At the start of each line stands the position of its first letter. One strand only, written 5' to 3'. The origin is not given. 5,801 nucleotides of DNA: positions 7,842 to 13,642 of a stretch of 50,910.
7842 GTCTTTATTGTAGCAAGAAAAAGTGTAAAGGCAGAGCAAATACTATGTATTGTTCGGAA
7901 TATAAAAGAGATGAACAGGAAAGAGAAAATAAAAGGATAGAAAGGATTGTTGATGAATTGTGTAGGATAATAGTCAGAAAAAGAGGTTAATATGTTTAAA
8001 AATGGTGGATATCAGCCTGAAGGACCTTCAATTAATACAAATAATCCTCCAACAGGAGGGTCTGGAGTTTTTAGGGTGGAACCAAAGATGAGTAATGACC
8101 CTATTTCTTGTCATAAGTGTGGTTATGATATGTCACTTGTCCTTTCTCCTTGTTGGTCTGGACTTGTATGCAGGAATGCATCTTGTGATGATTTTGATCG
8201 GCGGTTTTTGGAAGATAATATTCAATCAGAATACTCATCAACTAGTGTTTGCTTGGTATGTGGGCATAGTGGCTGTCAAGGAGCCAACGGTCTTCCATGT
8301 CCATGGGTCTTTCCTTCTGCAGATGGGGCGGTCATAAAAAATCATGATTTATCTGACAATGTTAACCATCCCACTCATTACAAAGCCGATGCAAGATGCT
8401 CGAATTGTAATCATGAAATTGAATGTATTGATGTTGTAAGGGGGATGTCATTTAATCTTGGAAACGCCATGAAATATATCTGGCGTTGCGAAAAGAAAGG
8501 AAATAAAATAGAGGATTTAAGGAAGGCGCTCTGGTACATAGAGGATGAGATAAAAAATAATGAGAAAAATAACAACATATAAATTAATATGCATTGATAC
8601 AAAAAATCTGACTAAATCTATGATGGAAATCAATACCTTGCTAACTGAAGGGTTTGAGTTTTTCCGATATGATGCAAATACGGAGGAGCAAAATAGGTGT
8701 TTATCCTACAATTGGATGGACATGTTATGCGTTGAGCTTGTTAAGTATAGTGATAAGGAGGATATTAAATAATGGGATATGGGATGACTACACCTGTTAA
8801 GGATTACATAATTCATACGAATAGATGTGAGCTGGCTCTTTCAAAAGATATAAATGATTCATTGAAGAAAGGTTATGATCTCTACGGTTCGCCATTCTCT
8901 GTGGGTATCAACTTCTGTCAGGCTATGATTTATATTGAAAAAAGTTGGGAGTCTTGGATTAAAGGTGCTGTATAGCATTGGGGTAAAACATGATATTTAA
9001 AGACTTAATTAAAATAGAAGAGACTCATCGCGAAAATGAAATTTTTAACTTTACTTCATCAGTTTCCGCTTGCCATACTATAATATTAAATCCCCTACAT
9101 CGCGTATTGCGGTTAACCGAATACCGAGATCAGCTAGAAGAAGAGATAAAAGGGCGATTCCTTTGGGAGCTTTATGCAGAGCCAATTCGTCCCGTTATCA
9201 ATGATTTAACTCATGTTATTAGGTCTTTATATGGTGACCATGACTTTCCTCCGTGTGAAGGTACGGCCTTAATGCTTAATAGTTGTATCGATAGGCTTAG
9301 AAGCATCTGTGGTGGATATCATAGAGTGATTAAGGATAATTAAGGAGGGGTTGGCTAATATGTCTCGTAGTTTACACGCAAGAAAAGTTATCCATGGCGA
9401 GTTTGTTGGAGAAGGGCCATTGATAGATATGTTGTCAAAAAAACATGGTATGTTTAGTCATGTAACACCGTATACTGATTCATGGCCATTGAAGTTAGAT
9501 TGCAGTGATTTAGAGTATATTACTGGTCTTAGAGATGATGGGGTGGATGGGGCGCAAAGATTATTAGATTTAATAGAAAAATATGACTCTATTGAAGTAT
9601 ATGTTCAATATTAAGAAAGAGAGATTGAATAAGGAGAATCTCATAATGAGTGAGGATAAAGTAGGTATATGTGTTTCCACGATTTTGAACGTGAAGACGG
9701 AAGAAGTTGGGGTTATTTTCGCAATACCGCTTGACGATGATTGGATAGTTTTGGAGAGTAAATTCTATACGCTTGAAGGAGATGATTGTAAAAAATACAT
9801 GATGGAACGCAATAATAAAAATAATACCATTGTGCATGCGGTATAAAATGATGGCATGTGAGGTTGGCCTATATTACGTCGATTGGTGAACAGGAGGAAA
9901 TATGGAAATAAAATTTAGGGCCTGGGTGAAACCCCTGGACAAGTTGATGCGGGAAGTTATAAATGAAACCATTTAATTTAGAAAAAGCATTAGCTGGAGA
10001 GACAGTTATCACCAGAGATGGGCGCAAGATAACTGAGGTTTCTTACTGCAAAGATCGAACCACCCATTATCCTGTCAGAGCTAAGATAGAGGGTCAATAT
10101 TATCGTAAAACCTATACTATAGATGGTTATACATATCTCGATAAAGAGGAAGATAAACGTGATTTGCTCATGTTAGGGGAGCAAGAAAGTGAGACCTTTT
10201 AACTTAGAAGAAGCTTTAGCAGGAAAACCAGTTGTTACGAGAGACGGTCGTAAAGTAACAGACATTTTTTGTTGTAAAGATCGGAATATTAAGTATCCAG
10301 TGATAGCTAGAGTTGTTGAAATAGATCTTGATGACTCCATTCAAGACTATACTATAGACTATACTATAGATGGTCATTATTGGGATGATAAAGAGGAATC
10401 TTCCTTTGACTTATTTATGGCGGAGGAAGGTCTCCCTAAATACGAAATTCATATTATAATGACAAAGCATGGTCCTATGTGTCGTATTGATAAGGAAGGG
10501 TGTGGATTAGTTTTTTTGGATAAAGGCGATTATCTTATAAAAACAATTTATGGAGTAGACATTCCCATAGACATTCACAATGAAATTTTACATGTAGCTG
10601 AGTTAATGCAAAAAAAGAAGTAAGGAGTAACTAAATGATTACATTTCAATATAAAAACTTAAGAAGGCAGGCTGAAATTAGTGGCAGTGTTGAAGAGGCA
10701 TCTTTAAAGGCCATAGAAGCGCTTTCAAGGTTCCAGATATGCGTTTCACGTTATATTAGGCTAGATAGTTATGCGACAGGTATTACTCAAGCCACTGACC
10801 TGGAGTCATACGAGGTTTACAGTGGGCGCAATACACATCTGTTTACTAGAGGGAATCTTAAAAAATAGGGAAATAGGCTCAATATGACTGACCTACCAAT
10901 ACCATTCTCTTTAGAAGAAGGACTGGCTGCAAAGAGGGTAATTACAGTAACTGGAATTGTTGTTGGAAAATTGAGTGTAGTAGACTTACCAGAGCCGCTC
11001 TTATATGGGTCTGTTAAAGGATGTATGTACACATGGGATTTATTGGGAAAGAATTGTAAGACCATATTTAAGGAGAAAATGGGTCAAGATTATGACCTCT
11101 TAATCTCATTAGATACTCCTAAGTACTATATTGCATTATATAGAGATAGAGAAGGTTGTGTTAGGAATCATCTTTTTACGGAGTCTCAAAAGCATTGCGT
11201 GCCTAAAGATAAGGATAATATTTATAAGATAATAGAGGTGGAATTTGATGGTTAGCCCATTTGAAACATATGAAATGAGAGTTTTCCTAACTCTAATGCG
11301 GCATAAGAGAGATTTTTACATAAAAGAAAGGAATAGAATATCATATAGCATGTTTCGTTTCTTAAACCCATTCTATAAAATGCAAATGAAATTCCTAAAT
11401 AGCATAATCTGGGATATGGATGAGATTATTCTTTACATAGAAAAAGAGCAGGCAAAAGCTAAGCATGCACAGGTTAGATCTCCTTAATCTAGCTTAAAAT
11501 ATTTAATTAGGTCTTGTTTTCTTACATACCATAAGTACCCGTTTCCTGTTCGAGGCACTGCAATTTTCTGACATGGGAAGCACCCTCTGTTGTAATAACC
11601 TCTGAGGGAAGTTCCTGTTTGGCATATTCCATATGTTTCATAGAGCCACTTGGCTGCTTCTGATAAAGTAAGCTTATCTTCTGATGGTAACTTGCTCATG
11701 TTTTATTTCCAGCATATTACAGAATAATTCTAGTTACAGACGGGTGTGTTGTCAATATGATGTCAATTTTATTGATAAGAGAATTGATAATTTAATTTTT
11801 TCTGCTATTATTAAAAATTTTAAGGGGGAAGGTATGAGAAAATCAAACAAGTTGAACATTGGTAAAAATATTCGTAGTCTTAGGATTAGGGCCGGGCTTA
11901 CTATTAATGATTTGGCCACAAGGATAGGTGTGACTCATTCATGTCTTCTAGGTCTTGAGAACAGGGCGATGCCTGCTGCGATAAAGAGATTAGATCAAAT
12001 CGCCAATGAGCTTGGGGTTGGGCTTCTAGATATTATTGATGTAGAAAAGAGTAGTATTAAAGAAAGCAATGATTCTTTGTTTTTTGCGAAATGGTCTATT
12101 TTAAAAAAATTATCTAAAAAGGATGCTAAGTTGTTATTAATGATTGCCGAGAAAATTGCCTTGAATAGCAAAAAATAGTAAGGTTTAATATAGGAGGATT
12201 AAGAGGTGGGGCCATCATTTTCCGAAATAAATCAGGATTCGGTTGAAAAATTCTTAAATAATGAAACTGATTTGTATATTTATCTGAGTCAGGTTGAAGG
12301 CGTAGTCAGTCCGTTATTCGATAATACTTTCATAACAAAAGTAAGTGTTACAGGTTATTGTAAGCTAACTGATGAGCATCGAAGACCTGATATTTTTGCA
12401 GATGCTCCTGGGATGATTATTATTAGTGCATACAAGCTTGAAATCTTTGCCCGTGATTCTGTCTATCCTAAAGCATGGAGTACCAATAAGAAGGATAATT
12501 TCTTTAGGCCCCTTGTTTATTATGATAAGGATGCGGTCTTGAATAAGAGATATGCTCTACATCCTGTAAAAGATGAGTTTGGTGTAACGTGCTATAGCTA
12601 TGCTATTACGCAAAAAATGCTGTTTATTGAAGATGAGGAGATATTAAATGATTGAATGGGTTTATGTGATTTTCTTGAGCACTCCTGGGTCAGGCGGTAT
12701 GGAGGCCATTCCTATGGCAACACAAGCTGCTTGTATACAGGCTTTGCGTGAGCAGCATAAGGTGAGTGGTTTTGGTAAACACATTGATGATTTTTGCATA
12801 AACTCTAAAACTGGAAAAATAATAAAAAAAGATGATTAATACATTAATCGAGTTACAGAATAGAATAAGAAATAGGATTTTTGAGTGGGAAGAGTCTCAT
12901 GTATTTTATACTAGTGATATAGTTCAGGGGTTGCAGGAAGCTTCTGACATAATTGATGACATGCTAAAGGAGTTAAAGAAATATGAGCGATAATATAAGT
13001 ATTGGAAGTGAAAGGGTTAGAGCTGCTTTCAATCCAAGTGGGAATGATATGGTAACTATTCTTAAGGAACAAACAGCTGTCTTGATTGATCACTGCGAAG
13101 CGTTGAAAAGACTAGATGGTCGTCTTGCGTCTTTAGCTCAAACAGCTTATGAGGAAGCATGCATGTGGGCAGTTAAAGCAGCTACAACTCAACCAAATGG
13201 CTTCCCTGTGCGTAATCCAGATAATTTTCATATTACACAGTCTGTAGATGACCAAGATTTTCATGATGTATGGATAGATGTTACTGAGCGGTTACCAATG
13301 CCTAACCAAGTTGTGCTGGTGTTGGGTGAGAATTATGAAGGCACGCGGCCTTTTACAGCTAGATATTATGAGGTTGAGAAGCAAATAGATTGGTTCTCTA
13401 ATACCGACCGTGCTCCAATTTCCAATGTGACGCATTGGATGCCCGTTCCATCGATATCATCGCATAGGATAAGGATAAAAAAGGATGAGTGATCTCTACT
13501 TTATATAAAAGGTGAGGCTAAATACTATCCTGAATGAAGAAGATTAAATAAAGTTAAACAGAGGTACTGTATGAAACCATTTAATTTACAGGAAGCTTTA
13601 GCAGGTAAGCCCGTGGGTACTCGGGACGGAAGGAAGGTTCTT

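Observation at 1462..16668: One phage carries homologues or mimics of five host global-regulator classes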

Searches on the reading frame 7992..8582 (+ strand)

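Call 91: search_protein_families(library=phrogs, proteins=[window:7992-8582:+], max_evalue=0.1)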
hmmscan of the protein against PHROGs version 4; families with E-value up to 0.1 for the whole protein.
window:7992-8582:+ (196 aa): 27 families (the best 25 are shown)
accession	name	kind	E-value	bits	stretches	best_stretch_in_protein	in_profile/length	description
phrog_2781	-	unknown function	1e-29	105.4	1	117-193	170-247/253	-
phrog_236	-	other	1.3e-26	95.2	1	110-195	227-310/431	nucleotide kinase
phrog_11324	-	other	3.6e-24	86.9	1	121-193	8-74/139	nucleotide kinase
phrog_4897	-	other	7.3e-21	76.1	1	111-195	102-185/186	kinase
phrog_1689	-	other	3e-18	67.6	1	116-194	160-238/243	nucleotide kinase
phrog_26005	-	unknown function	1e-16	62.3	1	121-189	241-305/310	-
phrog_4943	-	unknown function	5.2e-13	50.8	1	116-195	83-164/166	-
phrog_4472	-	other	2.5e-12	47.6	1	121-194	11-81/100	nucleotide kinase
phrog_13649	-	unknown function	9.7e-12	46.1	1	122-193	4-69/127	-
phrog_4824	-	unknown function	2.1e-11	44.9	1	140-189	14-62/128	-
phrog_25460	-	unknown function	2.5e-11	44.5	1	124-194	77-144/144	-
phrog_5839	-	unknown function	6.4e-11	43.4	1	140-188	14-65/128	-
phrog_32366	-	unknown function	8.7e-10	39.8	1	121-195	6-74/170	-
phrog_23238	-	unknown function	3.6e-09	37.6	1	117-193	121-196/196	-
phrog_2387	-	other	3.1e-08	34.9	1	121-192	2-73/147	nucleotide kinase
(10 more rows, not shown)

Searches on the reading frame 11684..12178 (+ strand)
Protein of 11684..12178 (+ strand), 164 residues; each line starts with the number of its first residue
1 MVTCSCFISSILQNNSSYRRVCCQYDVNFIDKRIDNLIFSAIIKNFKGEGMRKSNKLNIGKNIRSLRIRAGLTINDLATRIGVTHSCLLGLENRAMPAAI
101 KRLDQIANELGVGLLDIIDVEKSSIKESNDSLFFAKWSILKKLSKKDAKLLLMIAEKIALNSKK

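Call 3: search_protein_families(library=pfam, proteins=[window:11684-12178:+], max_evalue=1)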
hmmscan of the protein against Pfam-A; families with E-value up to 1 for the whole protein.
window:11684-12178:+ (164 aa): 5 families
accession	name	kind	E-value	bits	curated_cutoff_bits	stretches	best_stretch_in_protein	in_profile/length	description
PF01381.28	HTH_3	-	4.5e-07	30.3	23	1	63-115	1-53/55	Helix-turn-helix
PF13443.12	HTH_26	-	2.1e-05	25.1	22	1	62-122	1-62/63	Cro/C1-type HTH DNA-binding domain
PF12844.13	HTH_19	-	2.2e-05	24.7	30.2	1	60-112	1-53/64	Helix-turn-helix domain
PF13560.12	HTH_31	-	7.5e-05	23.4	27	1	62-108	5-52/64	Helix-turn-helix domain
PF13413.12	HTH_25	-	0.063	13.5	24.6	1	64-95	3-34/62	Helix-turn-helix domain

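Call 4: search_protein_families(library=phrogs, proteins=[window:11684-12178:+], max_evalue=0.01)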
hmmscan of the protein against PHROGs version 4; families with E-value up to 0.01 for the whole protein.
window:11684-12178:+ (164 aa): 12 families
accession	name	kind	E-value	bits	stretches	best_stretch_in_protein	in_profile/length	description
phrog_8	-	transcription regulation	2e-09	38.4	1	19-142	29-150/346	transcriptional regulator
phrog_4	-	transcription regulation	1.7e-08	34.9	1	49-138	128-205/400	transcriptional repressor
phrog_3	-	transcription regulation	5.3e-07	30.8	1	50-126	80-157/430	transcriptional repressor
phrog_5823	-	transcription regulation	6.6e-06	26.5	1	56-116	4-65/404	transcriptional regulator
phrog_1373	-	transcription regulation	0.00011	23.3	1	55-114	60-119/166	transcriptional regulator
phrog_2439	-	transcription regulation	0.00014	21.8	1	56-112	5-61/367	transcriptional regulator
phrog_7241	-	transcription regulation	0.00045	21.3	1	61-113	64-116/122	transcriptional regulator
phrog_4836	-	transcription regulation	0.0014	19.2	1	53-129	70-146/194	CII-like regulator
phrog_4583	-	transcription regulation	0.0026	18.8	1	57-124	9-76/81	transcriptional repressor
phrog_2328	-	transcription regulation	0.007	17.2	1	57-118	14-75/128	transcriptional repressor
phrog_4739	-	unknown function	0.0084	16.7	0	43-129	52-138/167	-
phrog_25309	-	unknown function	0.0085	17.1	0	55-83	2-30/39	-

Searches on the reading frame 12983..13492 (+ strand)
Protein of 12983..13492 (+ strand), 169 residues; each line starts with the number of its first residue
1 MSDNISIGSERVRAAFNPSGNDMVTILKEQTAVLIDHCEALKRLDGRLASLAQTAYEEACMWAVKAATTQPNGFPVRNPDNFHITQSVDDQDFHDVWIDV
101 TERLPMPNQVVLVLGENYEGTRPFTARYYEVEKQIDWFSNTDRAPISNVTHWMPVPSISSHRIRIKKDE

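Call 24: search_protein_families(library=pfam, proteins=[window:12983-13492:+], max_evalue=1)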
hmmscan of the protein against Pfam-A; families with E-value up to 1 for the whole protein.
window:12983-13492:+ (169 aa): 2 families
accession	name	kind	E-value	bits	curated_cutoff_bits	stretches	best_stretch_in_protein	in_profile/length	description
PF24729.2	Acb2_Tad1_hairpin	-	6.4e-11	42.7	27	1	19-68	8-57/58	Acb2/Tad1, hairpin domain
PF04448.17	DUF551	-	9.1e-10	39.7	22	1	97-157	2-65/68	Protein of unknown function (DUF551)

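Call 91: search_protein_families(library=phrogs, proteins=[window:12983-13492:+], max_evalue=0.1)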
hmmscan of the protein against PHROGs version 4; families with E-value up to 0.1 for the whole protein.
window:12983-13492:+ (169 aa): 8 families
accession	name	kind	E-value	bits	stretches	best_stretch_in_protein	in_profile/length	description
phrog_924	-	unknown function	2.2e-08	35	1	88-156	83-147/267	-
phrog_7704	-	unknown function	9.3e-08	33.2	1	92-157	104-167/173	-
phrog_60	-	unknown function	2.1e-05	25.3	1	23-156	116-276/461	-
phrog_717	-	unknown function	0.0011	19.4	1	40-69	254-283/289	-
phrog_7900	-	unknown function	0.0022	18.5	1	96-156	106-171/172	-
phrog_6925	-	unknown function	0.015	16.6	1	96-157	40-109/113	-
phrog_32878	-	unknown function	0.023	15.8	1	97-163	3-68/70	-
phrog_1454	-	unknown function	0.069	14.3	0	45-68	51-74/81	-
